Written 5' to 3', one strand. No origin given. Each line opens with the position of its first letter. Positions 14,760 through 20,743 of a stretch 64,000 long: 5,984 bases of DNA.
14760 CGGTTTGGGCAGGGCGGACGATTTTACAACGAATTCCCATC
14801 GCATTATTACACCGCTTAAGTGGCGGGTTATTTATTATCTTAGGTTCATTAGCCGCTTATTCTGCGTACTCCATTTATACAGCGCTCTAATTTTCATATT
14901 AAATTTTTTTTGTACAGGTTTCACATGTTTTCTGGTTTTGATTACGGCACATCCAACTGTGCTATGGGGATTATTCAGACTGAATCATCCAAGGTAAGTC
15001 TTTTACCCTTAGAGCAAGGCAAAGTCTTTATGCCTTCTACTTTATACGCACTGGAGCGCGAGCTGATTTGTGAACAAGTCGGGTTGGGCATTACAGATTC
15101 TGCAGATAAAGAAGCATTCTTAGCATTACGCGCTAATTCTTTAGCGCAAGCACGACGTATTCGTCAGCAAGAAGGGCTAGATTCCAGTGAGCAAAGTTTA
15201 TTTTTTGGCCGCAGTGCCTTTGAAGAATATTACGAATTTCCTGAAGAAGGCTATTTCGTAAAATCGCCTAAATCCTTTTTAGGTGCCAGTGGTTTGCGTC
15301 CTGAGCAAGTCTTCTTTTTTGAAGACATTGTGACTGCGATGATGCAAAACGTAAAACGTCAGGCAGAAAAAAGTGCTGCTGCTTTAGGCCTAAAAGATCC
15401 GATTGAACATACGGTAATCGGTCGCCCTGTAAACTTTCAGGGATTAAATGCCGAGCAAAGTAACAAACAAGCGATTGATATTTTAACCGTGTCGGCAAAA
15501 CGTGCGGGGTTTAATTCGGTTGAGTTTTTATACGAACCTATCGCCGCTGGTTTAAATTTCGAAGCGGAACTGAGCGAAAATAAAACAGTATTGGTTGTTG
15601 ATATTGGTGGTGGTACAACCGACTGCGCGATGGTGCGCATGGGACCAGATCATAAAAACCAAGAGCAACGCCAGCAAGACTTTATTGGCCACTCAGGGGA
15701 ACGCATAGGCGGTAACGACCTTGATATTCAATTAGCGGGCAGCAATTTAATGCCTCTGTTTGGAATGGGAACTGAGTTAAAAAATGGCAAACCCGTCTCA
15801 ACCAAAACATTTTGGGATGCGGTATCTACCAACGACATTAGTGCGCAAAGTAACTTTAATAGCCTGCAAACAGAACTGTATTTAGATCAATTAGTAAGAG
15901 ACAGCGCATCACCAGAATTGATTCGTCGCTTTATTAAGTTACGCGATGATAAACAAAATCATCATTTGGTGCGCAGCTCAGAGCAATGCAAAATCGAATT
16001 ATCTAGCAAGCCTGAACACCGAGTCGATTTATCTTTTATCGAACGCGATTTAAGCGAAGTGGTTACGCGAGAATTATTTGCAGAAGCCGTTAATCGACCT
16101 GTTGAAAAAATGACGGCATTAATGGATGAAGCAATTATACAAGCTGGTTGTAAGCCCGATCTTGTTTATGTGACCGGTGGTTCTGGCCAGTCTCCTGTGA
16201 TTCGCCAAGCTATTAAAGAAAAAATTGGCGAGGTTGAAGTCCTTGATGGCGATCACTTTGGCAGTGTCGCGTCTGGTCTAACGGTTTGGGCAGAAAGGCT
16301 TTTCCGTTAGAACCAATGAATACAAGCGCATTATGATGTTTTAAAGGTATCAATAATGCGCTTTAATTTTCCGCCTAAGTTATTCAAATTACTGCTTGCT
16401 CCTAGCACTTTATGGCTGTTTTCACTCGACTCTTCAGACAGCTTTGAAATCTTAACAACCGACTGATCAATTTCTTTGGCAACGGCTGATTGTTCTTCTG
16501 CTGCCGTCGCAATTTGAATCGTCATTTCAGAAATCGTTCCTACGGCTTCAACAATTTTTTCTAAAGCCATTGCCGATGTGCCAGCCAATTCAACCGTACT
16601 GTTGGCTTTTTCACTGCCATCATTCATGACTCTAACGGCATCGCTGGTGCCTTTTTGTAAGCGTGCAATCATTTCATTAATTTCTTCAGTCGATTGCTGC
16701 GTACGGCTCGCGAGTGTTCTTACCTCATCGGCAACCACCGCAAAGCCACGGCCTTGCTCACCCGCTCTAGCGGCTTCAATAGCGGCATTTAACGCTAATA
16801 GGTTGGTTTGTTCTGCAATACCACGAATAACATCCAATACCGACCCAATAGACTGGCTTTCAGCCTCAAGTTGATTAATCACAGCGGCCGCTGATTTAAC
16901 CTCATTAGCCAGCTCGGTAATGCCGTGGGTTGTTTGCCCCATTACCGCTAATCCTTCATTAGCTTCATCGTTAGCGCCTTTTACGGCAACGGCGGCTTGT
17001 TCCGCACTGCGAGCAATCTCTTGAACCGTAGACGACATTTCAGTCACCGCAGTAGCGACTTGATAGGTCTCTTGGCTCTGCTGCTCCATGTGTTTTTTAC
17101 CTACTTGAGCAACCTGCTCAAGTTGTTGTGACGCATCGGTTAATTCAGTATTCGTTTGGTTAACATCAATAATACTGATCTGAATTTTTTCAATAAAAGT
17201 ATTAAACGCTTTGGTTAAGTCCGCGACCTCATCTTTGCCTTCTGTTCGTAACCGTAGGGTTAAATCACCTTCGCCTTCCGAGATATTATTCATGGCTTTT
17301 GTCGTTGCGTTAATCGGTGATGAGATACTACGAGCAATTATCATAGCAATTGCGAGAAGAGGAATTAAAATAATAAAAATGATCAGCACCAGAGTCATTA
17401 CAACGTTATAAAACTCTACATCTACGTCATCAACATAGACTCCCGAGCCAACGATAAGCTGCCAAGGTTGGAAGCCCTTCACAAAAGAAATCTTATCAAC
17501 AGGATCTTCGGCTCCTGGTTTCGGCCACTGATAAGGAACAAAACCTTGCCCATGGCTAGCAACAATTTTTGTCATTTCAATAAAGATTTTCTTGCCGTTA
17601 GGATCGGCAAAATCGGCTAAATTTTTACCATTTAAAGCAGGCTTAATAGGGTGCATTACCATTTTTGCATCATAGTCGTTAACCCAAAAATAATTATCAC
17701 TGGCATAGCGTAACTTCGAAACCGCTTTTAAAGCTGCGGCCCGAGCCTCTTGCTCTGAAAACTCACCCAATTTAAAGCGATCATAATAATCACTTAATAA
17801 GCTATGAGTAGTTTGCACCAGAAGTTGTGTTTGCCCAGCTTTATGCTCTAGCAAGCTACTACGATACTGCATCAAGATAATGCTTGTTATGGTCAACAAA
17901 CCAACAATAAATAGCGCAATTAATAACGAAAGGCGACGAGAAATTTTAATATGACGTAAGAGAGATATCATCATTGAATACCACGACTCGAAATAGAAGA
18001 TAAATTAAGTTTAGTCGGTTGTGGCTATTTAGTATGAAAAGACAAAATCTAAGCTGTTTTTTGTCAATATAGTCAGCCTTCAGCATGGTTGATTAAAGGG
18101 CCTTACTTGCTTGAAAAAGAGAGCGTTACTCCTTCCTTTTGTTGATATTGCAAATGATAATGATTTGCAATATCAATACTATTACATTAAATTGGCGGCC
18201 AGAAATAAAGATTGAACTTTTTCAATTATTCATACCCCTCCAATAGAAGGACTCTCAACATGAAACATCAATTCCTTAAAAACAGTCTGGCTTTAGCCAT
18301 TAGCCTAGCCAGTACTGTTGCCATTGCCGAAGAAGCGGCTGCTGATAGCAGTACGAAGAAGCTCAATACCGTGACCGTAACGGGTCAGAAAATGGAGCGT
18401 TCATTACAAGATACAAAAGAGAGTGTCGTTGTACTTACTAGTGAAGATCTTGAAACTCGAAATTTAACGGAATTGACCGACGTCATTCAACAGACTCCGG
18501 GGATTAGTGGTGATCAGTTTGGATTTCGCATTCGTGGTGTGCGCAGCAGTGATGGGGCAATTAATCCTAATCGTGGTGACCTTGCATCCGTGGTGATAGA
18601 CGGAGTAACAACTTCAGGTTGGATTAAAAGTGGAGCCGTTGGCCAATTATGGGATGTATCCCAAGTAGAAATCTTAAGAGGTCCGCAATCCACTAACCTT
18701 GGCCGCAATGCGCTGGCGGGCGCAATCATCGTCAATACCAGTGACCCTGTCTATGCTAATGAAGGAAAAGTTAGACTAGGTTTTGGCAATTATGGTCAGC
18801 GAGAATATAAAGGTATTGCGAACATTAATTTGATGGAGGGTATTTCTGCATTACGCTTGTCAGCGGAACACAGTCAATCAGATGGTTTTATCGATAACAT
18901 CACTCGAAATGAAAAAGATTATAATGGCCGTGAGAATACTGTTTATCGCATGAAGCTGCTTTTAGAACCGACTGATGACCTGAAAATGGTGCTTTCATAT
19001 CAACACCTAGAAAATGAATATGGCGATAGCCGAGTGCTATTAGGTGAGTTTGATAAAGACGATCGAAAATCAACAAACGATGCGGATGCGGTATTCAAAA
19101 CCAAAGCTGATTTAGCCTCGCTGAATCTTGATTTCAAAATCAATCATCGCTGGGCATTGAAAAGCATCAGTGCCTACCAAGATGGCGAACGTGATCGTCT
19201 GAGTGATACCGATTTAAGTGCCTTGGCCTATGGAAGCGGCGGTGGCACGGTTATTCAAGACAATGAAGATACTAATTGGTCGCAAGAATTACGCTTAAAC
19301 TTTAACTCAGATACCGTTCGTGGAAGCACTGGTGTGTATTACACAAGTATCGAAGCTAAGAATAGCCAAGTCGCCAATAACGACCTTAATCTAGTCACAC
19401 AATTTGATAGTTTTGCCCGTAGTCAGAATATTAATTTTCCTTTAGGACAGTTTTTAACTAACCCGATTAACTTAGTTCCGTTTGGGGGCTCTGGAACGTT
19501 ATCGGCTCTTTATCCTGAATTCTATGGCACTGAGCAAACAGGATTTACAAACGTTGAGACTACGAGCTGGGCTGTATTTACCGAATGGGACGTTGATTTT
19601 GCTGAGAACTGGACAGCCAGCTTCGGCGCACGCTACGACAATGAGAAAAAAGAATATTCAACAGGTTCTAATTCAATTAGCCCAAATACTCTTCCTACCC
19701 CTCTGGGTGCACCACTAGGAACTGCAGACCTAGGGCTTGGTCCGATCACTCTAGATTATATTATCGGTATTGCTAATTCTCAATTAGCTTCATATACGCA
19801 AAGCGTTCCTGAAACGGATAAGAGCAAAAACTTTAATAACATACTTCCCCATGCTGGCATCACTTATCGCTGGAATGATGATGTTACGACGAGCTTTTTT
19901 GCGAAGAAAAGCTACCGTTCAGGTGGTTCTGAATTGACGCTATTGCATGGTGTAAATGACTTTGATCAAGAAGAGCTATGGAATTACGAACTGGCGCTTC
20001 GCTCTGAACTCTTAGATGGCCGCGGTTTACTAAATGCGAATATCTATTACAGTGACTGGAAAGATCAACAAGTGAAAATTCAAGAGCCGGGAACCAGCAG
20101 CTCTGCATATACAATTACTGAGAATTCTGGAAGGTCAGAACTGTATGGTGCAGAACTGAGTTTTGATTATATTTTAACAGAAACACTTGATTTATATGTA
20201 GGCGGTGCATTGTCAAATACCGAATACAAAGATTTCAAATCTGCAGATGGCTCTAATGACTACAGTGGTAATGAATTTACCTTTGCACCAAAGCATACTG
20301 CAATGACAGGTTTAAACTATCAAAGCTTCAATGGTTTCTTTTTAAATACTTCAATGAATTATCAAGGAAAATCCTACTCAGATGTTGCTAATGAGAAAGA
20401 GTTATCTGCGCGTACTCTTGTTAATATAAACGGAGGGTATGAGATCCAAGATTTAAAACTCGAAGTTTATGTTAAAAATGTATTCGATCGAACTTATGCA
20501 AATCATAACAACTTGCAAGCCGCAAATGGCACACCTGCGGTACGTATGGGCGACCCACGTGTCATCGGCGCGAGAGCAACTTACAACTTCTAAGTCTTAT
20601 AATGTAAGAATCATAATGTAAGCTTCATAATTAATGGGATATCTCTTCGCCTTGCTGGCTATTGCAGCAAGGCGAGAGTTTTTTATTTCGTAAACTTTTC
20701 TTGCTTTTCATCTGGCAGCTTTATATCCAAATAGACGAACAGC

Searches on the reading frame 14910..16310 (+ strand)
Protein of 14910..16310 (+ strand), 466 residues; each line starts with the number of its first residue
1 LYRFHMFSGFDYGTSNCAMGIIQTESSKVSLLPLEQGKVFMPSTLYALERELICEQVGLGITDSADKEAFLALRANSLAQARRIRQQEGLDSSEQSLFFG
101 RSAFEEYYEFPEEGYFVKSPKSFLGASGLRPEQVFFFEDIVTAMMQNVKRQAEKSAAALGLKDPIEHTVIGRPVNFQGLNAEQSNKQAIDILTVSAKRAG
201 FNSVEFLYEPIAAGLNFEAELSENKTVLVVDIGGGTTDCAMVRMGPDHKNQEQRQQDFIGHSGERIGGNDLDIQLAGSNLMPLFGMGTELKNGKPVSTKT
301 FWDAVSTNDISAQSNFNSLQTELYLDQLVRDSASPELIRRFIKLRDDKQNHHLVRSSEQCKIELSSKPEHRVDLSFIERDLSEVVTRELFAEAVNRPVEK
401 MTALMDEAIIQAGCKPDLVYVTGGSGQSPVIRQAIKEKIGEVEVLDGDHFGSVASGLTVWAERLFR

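Call 52: search_protein_families(library=pfam, proteins=[window:14910-16310:+], max_evalue=0.00001)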
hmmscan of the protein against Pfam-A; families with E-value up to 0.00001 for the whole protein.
window:14910-16310:+ (466 aa): 2 families
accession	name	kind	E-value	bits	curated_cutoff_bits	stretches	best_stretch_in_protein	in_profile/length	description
PF00012.26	HSP70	-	5e-18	65.1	20.6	2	133-245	106-206/599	Hsp70 protein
PF06723.19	MreB_Mbl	-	2.1e-08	33.8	27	1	167-245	95-165/327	MreB/Mbl protein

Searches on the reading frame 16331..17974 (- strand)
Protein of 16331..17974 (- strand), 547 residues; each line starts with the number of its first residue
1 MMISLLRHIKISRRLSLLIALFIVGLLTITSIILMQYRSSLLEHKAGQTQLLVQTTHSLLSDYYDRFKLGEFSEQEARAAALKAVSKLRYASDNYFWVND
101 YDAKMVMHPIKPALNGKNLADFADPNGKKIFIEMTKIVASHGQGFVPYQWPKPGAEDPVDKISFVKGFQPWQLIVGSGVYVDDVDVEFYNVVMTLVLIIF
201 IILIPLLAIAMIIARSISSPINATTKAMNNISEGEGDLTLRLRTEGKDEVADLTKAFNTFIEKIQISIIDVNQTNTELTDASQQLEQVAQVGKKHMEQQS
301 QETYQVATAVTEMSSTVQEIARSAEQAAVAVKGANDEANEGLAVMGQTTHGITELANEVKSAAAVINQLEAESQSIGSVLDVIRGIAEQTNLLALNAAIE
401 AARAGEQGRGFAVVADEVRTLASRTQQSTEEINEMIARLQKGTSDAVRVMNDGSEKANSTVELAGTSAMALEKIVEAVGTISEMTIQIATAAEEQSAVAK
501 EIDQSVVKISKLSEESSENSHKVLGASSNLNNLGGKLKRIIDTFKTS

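Call 52: search_protein_families(library=pfam, proteins=[window:16331-17974:-], max_evalue=0.00001)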
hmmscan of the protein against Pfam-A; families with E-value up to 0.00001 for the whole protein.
window:16331-17974:- (547 aa): 4 families
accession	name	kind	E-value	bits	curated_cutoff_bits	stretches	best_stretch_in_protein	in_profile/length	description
PF00015.26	MCPsignal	-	2.9e-48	164.4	34.6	1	356-512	15-171/172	Methyl-accepting chemotaxis protein (MCP) signalling domain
PF17200.10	sCache_2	-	3.7e-41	141.1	25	1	45-192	5-153/155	Single Cache domain 2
PF08269.17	dCache_2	-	2e-39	135.9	26.5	1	36-188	37-190/298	Cache domain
PF00672.30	HAMP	-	4.8e-13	49.7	25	1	213-265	2-52/53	HAMP domain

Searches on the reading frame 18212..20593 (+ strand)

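Call 52: search_protein_families(library=pfam, proteins=[window:18212-20593:+], max_evalue=0.00001)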
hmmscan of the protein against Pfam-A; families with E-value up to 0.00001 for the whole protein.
window:18212-20593:+ (793 aa): 2 families
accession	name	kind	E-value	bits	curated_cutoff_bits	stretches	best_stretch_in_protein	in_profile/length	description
PF00593.30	TonB_dep_Rec_b-barrel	-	6.4e-34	119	27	1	284-757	45-436/436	TonB dependent receptor-like, beta-barrel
PF07715.20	Plug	-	6.6e-15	56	23.9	1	65-171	2-107/107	TonB-dependent Receptor Plug Domain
